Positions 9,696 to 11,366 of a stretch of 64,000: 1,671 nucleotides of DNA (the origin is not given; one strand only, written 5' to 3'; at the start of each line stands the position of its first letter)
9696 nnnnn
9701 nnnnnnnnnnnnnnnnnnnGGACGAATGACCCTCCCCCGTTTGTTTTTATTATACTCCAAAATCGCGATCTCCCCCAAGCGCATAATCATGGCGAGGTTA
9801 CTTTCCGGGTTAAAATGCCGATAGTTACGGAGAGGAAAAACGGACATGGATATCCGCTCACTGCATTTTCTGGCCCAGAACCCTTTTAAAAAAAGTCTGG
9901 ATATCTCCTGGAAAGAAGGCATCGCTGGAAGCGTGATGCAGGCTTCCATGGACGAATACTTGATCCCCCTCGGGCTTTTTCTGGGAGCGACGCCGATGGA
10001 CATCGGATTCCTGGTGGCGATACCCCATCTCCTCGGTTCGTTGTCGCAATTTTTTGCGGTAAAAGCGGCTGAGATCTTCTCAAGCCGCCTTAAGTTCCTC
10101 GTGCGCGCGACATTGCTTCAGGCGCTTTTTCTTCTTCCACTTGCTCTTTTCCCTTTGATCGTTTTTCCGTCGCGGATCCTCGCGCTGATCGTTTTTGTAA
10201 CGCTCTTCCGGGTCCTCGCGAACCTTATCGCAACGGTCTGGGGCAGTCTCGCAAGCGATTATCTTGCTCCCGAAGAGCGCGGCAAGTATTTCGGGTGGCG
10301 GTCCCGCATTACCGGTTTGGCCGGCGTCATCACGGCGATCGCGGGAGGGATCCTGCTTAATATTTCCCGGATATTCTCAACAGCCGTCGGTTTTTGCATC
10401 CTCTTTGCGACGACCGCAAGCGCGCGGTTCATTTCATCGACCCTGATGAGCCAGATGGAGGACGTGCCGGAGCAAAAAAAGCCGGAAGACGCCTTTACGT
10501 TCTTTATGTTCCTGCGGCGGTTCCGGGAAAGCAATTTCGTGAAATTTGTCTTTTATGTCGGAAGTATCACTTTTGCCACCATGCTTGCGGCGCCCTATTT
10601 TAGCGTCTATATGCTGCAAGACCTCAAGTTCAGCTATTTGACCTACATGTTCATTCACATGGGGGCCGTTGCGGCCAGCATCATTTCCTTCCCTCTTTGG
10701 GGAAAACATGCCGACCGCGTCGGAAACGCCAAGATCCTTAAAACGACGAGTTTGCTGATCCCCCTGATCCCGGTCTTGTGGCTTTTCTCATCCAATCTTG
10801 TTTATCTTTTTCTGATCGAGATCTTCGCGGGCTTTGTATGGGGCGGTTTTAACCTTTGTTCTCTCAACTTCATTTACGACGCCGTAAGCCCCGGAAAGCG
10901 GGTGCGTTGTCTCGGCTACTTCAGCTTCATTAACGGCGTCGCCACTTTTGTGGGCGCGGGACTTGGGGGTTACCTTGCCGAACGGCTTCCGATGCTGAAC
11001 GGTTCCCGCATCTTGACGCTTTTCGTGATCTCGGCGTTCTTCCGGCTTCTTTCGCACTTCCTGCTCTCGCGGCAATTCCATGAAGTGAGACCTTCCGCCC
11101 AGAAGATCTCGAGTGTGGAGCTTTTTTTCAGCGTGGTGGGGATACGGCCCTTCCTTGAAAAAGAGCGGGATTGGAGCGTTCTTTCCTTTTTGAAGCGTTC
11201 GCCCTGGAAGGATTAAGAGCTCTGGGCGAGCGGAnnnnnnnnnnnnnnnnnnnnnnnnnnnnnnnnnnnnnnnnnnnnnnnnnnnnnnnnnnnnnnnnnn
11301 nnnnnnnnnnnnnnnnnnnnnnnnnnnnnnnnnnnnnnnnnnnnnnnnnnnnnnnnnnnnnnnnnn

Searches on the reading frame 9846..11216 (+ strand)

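Call 64: search_protein_families(library=pfam, proteins=[window:9846-11216:+], max_evalue=0.00001)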
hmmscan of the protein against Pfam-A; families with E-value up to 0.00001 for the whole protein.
window:9846-11216:+ (456 aa): 1 family
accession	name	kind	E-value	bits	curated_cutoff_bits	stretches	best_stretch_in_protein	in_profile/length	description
PF07690.21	MFS_1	-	9.1e-33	114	33.4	2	44-332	25-312/347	Major Facilitator Superfamily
